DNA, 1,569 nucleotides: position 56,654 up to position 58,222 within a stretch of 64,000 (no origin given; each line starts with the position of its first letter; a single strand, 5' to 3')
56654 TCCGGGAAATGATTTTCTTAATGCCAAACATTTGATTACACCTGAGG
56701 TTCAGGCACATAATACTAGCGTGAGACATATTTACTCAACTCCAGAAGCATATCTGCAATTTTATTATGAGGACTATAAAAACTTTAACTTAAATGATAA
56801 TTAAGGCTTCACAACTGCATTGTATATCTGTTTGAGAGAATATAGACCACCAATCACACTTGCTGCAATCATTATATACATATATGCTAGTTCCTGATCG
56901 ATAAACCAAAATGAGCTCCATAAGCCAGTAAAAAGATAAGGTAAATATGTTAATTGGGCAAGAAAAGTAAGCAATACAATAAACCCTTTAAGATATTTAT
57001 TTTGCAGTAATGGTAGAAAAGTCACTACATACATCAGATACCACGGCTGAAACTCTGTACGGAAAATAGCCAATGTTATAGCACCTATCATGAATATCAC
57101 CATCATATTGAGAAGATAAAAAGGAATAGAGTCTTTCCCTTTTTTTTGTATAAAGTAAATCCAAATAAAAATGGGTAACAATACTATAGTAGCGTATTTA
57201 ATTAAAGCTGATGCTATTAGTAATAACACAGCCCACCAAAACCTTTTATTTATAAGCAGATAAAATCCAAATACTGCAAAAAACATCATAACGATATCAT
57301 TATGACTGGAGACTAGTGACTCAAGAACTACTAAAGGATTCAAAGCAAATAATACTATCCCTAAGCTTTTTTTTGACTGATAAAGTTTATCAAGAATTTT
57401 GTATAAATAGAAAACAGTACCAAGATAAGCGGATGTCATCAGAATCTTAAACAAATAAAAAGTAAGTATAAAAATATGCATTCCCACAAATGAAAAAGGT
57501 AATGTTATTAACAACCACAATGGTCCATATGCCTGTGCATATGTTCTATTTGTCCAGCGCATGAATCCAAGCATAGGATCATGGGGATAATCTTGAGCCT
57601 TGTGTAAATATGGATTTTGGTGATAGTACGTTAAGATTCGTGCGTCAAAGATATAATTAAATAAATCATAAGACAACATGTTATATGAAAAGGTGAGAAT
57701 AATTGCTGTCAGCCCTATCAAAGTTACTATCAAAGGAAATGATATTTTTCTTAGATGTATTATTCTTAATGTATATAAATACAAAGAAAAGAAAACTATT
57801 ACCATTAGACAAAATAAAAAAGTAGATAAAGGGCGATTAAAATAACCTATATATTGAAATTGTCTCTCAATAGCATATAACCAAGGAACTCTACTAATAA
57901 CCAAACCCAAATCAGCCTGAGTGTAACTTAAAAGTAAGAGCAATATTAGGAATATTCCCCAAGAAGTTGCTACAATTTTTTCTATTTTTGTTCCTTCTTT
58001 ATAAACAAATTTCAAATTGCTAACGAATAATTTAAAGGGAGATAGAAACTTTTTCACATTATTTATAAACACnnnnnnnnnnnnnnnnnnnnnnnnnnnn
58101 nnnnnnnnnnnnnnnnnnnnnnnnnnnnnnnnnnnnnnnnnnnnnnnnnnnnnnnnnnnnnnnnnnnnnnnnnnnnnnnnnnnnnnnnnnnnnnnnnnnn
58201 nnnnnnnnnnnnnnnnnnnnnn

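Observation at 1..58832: ~58-kb unidirectional supercluster dominated by GT-C membrane glycosyltransferases with their own polyprenyl-P-sugar donor synthases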

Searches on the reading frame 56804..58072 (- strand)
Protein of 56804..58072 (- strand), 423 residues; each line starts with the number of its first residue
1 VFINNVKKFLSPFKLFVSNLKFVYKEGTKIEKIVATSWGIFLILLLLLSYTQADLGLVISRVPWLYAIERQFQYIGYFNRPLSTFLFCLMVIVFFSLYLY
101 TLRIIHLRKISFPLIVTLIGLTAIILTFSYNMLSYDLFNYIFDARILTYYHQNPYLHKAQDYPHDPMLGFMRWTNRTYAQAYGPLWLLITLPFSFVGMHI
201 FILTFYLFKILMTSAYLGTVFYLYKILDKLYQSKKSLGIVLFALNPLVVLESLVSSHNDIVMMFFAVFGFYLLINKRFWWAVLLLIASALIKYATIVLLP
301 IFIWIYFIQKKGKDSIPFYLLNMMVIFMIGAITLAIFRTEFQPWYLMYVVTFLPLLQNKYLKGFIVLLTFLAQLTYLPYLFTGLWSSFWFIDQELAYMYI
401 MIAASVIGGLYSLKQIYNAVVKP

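Call 8: search_protein_families(library=pfam, proteins=[window:56804-58072:-], max_evalue=0.01)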
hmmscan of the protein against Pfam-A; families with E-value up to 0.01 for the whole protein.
window:56804-58072:- (423 aa): 1 family
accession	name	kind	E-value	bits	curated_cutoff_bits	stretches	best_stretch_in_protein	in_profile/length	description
PF09594.16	GT87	-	3.3e-06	27.5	25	1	182-304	3-122/237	Glycosyltransferase family 87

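Call 31: search_protein_families(library=ncbifam, proteins=[window:56804-58072:-], max_evalue=0.001)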
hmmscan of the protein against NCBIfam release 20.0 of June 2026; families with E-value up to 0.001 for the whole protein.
window:56804-58072:- (423 aa): 1 family
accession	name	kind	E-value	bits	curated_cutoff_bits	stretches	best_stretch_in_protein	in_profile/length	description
TIGR03459.1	crt_membr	equivalog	1.7e-12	47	439.4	1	46-314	10-274/470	alpha-(1->6)-mannopyranosyltransferase A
